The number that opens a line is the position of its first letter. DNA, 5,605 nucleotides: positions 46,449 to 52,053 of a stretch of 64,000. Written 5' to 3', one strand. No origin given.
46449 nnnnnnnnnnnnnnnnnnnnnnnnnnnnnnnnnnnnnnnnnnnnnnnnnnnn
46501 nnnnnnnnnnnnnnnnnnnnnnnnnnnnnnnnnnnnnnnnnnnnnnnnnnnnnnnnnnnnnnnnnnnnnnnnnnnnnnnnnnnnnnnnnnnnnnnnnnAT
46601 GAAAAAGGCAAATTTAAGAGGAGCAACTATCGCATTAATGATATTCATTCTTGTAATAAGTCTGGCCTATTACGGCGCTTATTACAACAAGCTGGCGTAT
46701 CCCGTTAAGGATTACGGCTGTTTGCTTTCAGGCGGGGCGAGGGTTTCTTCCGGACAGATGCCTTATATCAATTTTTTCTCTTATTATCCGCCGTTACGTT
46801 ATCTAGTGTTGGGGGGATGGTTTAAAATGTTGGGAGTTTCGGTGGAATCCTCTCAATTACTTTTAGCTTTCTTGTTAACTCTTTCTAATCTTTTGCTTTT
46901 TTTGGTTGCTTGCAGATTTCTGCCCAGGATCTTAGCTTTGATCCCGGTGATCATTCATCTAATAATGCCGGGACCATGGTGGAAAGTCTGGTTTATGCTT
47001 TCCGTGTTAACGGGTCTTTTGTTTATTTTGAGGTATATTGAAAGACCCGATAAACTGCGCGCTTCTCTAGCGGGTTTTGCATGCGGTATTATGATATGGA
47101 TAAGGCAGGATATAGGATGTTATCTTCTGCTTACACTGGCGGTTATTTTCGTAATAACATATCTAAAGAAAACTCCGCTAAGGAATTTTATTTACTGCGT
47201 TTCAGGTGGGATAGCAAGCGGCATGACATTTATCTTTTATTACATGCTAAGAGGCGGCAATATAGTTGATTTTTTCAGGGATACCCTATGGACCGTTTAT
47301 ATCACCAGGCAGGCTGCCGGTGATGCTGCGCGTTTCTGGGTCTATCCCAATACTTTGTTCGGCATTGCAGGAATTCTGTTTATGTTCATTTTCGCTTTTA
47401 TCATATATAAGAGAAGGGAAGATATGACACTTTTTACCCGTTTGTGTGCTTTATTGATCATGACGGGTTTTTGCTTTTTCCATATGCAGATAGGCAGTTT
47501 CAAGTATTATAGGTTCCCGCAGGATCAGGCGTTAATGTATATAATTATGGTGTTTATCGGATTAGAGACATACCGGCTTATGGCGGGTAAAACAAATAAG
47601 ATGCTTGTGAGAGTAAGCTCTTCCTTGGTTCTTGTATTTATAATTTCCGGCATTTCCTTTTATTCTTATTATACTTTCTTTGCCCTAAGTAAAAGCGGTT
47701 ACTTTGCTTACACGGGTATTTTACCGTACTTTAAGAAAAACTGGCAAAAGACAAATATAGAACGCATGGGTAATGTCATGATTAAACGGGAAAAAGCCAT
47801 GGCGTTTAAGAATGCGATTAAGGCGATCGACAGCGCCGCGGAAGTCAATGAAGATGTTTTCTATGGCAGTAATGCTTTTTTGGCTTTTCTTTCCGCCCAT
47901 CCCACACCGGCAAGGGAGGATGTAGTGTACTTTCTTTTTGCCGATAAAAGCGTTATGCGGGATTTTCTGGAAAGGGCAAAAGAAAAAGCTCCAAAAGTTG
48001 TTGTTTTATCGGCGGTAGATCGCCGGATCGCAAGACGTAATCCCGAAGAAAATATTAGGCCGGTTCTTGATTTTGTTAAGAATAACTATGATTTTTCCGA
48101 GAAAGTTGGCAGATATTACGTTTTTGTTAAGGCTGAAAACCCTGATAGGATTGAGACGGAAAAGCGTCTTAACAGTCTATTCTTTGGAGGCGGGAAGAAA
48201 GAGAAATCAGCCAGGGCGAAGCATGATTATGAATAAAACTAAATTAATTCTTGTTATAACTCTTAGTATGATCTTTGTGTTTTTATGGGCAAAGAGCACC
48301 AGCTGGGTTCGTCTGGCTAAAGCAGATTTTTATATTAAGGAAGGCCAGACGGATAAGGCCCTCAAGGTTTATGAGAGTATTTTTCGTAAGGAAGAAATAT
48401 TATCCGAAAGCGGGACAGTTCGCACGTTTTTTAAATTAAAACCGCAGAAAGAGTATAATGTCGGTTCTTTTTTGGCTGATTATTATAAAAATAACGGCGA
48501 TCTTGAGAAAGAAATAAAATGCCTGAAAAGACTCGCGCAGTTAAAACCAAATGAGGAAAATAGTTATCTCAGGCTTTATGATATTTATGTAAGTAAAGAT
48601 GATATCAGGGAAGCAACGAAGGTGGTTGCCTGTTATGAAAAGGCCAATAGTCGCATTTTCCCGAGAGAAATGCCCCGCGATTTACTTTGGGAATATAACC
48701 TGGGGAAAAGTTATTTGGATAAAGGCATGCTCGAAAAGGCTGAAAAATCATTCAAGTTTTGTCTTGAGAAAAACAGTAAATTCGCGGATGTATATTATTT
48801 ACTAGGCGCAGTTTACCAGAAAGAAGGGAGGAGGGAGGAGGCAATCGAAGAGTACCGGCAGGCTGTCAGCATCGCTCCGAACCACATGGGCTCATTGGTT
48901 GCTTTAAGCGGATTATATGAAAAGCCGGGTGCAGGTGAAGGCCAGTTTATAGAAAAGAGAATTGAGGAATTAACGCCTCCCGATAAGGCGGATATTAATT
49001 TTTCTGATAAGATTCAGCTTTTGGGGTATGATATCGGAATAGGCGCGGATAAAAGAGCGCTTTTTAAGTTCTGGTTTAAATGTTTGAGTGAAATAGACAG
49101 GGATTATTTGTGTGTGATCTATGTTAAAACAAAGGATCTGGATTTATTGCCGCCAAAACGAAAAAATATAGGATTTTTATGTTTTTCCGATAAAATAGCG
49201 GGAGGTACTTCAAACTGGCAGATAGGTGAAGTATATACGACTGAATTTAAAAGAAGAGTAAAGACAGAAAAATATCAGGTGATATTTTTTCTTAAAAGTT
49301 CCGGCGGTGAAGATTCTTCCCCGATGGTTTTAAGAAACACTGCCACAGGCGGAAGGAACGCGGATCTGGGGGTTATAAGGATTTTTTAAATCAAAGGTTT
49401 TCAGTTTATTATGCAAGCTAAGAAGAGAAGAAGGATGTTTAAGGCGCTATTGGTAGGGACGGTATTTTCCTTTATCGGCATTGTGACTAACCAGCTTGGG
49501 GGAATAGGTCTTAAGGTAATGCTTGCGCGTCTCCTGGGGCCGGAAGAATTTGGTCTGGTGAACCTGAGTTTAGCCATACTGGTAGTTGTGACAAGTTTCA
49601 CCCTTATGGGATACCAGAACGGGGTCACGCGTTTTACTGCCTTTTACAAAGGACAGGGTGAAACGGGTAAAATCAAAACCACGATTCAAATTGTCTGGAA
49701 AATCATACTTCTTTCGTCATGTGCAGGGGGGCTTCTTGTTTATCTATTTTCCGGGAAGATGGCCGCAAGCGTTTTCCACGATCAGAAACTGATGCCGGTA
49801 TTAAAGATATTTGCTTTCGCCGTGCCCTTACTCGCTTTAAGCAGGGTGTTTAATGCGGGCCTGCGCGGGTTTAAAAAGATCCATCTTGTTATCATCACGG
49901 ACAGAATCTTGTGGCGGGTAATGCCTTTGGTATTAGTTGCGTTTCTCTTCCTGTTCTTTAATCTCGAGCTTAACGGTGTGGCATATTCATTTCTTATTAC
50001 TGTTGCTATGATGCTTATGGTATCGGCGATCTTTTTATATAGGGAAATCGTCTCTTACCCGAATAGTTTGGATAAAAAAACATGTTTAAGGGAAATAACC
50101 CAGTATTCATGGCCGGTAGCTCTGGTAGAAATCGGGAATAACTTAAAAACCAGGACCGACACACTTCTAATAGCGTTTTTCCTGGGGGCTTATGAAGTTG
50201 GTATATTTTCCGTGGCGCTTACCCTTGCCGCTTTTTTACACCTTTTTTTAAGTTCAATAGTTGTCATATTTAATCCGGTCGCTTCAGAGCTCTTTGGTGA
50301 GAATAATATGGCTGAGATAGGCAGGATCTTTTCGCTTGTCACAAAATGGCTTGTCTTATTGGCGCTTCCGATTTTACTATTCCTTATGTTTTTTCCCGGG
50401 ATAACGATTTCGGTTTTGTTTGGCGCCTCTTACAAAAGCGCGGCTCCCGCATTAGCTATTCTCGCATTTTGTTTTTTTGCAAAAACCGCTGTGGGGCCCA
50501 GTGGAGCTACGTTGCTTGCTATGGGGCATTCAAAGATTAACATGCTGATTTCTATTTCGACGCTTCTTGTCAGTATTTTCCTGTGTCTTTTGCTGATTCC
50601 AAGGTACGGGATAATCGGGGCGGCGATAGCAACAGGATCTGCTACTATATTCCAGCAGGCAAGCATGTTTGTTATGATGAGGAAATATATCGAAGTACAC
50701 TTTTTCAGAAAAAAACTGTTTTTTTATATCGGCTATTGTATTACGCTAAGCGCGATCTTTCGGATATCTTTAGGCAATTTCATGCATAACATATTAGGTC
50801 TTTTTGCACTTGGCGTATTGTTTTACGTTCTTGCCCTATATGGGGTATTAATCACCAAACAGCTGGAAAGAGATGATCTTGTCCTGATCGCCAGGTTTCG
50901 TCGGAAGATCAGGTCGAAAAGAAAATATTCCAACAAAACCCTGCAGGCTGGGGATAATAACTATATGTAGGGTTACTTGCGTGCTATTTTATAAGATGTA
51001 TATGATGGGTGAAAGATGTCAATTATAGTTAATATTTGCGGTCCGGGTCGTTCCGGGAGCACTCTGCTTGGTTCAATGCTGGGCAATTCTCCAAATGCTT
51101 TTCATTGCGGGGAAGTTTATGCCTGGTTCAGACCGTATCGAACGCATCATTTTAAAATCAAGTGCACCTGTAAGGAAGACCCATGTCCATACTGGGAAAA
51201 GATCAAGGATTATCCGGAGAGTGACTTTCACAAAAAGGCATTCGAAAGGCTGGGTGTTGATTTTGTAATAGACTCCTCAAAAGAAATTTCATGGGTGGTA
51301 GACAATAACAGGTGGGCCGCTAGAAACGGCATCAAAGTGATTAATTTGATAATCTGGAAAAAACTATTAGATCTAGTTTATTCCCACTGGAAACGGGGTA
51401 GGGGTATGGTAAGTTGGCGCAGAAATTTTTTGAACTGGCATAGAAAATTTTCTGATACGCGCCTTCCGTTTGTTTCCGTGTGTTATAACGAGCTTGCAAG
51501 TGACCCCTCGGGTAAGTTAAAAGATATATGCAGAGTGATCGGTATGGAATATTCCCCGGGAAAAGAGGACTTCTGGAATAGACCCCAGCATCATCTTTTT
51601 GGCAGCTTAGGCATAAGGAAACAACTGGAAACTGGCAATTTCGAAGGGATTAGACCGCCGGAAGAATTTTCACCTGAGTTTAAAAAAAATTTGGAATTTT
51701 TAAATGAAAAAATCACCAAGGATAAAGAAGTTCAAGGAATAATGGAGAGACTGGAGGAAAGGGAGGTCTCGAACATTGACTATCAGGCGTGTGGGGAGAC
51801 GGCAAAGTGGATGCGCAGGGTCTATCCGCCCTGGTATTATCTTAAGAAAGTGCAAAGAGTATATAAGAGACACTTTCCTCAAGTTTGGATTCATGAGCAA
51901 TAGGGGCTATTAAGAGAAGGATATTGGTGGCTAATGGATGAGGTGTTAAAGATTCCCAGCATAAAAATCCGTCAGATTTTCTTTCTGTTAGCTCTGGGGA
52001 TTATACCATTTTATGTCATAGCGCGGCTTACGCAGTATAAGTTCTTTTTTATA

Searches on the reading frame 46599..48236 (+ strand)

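Call 38: search_protein_families(library=pfam, proteins=[window:46599-48236:+], max_evalue=0.001)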
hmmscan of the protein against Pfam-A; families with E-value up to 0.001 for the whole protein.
window:46599-48236:+ (545 aa): 0 families

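Call 70: search_protein_families(library=pfam, proteins=[window:46599-48236:+], max_evalue=0.01)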
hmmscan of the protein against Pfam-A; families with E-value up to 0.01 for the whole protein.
window:46599-48236:+ (545 aa): 1 family
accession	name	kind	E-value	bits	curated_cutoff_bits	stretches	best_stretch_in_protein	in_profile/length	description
PF07884.19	VKOR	-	0.0075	16.9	27.5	1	242-300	49-109/134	Vitamin K epoxide reductase family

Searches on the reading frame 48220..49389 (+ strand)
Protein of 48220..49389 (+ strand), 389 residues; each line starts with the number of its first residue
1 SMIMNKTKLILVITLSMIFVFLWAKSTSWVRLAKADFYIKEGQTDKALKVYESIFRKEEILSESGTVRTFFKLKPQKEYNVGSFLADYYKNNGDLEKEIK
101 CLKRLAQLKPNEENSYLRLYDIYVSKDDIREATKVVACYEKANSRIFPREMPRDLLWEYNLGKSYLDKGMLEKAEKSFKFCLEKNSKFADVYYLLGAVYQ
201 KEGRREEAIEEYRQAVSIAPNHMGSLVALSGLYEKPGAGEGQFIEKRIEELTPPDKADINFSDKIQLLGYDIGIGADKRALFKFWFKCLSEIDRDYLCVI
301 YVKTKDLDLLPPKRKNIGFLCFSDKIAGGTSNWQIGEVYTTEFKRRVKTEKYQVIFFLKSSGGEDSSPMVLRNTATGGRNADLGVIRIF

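Call 70: search_protein_families(library=pfam, proteins=[window:48220-49389:+], max_evalue=0.01)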
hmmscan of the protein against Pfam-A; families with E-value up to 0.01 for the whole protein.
window:48220-49389:+ (389 aa): 19 families
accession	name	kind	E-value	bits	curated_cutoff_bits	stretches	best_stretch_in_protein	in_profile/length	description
PF13181.12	TPR_8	-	9.2e-19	66.4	25.7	1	189-222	1-34/34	Tetratricopeptide repeat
PF13428.12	TPR_14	-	2.9e-14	52.6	23.5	1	190-224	2-36/44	Tetratricopeptide repeat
PF07719.23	TPR_2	-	6.6e-14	51.2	27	1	189-222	1-34/34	Tetratricopeptide repeat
PF00515.34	TPR_1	-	1.7e-13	50.2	27.8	2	189-222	1-34/34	Tetratricopeptide repeat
PF14559.12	TPR_19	-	1.5e-12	48.1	25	1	166-222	2-60/68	Tetratricopeptide repeat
PF13414.12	TPR_11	-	3.7e-11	43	26.8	1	162-203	1-42/42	TPR repeat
PF13431.12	TPR_17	-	4e-10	39.6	24.4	0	181-209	5-33/34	Tetratricopeptide repeat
PF13176.12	TPR_7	-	5.4e-10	39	27.9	0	192-219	2-29/36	Tetratricopeptide repeat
PF13424.12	TPR_12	-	5.6e-10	39.7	30.1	2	159-220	7-76/77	Tetratricopeptide repeat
PF13174.12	TPR_6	-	1.1e-09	38.8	26.3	1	190-221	1-32/33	Tetratricopeptide repeat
PF13432.12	TPR_16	-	6.3e-07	30.2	32.7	1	159-221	1-63/65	Tetratricopeptide repeat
PF25063.1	ARM_TT21_C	-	4.2e-05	24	35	1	161-219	101-159/209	Tetratricopeptide repeat protein 21 C-terminal ARM domain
PF10602.15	RPN7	-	0.0001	22.5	29.6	0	31-58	39-66/174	26S proteasome subunit RPN7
PF24575.1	TPR_Slam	-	0.00011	23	35.2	0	196-221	54-79/104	Surface lipoprotein assembly modifier, N-terminal TPR repeats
PF13429.12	TPR_15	-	0.00033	20.6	26.2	0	189-221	146-178/280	Tetratricopeptide repeat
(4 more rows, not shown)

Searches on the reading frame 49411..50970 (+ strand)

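Call 38: search_protein_families(library=pfam, proteins=[window:49411-50970:+], max_evalue=0.001)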
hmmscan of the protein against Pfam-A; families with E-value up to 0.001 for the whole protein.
window:49411-50970:+ (519 aa): 3 families
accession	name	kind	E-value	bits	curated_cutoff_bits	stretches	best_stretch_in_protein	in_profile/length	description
PF13440.11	Polysacc_synt_3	-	3.4e-24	86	23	1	38-346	2-293/293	Polysaccharide biosynthesis protein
PF01943.22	Polysacc_synt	-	1.6e-19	70.8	28.2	1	16-294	4-273/274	Polysaccharide biosynthesis protein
PF01554.23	MatE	-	5.3e-15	55.9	24.9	2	28-162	10-146/161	MatE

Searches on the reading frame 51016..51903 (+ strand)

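Call 38: search_protein_families(library=pfam, proteins=[window:51016-51903:+], max_evalue=0.001)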
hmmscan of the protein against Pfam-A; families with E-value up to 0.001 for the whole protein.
window:51016-51903:+ (295 aa): 2 families
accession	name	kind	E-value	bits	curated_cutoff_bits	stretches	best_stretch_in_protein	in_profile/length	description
PF13469.12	Sulfotransfer_3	-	1.9e-08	35.2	27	0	6-35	3-32/216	Sulfotransferase family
PF00685.33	Sulfotransfer_1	-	0.00035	20.5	22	0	131-182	137-186/255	Sulfotransferase domain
